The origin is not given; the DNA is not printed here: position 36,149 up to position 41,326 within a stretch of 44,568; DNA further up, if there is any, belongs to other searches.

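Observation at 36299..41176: Architecture of the 1625-aa protein: about 1250 aa of unknown N-terminal and coiled-coil sequence ahead of a C-terminal MoxR-type ATPase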

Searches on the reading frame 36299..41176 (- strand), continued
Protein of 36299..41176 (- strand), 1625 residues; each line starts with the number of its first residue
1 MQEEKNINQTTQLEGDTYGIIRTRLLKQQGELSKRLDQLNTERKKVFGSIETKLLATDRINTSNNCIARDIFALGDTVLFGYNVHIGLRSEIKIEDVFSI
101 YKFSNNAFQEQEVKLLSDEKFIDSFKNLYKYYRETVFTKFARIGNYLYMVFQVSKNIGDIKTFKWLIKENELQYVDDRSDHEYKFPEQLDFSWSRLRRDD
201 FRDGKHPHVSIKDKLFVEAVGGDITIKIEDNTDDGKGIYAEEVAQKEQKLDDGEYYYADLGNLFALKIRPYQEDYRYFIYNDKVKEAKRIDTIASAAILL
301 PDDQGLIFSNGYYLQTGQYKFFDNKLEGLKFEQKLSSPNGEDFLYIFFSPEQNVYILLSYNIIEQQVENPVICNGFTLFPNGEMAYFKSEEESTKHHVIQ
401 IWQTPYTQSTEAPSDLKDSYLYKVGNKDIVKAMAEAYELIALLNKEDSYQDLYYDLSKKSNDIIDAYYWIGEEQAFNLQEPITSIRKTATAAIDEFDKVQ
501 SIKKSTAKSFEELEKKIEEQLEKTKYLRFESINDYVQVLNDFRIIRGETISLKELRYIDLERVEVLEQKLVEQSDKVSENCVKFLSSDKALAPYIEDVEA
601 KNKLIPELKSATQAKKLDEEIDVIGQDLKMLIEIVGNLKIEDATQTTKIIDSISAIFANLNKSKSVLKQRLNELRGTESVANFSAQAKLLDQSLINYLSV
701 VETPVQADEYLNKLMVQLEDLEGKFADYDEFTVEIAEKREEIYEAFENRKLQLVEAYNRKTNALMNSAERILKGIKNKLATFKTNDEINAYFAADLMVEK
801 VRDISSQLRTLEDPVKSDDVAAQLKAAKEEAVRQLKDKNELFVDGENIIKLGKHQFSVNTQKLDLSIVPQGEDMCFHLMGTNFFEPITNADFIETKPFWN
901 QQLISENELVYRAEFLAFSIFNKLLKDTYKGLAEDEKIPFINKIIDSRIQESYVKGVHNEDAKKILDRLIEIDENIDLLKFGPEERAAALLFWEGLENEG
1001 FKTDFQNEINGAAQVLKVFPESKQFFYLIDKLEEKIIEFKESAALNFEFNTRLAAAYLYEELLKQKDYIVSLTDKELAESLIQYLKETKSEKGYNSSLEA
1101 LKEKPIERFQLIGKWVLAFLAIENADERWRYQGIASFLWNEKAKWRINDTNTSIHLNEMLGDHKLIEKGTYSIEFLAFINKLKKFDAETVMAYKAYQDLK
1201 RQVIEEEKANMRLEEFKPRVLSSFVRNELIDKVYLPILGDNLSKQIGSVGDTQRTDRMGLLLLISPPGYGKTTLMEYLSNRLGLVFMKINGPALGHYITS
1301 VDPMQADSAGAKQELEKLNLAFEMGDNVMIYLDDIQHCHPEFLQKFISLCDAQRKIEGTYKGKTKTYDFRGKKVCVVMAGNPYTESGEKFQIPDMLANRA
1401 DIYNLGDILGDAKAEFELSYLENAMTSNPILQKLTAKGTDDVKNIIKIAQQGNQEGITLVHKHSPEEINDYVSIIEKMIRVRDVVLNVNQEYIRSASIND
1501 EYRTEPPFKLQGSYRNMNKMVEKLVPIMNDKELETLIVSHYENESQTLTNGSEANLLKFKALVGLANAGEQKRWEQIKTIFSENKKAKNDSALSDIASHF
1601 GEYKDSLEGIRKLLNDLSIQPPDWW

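Call 19: find_encoding_contigs(protein=P0093, flank=8000, max_places=2)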
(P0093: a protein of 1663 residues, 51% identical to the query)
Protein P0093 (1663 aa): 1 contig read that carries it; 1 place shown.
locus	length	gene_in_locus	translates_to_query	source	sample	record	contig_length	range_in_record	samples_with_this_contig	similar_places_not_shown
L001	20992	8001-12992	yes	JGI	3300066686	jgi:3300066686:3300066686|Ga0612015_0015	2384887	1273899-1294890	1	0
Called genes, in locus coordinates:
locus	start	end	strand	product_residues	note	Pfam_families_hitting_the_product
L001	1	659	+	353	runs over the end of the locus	PF01073:3Beta_HSD, PF01370:Epimerase, PF02719:Polysacc_synt_2 (weak), PF04321:RmlD_sub_bind, PF07993:NAD_binding_4 (faint), PF13460:NAD_binding_10 (faint), PF16363:GDP_Man_Dehyd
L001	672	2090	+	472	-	-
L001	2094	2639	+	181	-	-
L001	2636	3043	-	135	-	PF13279:4HBT_2, PF03061:4HBT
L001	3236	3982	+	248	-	-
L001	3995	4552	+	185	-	PF01145:Band_7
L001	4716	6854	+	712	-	-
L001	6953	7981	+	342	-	PF00355:Rieske, PF13806:Rieske_2 (faint), PF19298:KshA_C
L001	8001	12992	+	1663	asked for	PF12458:DUF3686, PF25472:DUF7902, PF00004:AAA (weak), PF07728:AAA_5 (faint)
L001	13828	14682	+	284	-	PF12146:Hydrolase_4, PF00561:Abhydrolase_1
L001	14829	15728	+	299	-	PF03781:FGE-sulfatase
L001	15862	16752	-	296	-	-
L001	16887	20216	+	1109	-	PF16656:Pur_ac_phosph_N, PF00149:Metallophos (faint), PF17957:Big_7, PF18962:Por_Secre_tail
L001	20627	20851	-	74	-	-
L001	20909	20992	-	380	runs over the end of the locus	PF11751:PorP_SprF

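Call 20: find_encoding_contigs(protein=P0115, flank=8000, max_places=2)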
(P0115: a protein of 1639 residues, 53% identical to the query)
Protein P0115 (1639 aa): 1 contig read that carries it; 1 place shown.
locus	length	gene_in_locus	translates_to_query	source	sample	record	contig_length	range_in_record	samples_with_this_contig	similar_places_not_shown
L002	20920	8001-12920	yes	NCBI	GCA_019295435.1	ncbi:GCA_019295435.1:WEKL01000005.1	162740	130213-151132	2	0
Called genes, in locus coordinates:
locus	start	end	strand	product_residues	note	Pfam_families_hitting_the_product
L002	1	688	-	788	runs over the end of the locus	PF13620:CarboxypepD_reg, PF13715:CarbopepD_reg_2, PF17210:SdrD_B (faint), PF00593:TonB_dep_Rec_b-barrel, PF14905:OMP_b-brl_3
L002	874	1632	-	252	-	PF01381:HTH_3, PF12844:HTH_19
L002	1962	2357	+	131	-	PF22550:CesT_Tir_1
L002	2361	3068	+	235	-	PF04012:PspA_IM30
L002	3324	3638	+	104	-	PF01906:YbjQ_1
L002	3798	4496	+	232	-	-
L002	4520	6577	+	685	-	-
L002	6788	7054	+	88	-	-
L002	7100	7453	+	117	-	-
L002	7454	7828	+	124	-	PF04480:DUF559, PF18741:MTES_1575 (weak)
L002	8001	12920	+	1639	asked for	PF12458:DUF3686, PF25472:DUF7902, PF00004:AAA (weak), PF07728:AAA_5 (weak)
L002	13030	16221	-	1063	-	-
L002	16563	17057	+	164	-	PF01325:Fe_dep_repress (weak), PF01047:MarR (weak), PF13463:HTH_27 (faint), PF13601:HTH_34 (faint), PF12802:MarR_2 (weak)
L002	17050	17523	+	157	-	PF00583:Acetyltransf_1, PF13673:Acetyltransf_10, PF13508:Acetyltransf_7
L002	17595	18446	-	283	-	PF03370:CBM_21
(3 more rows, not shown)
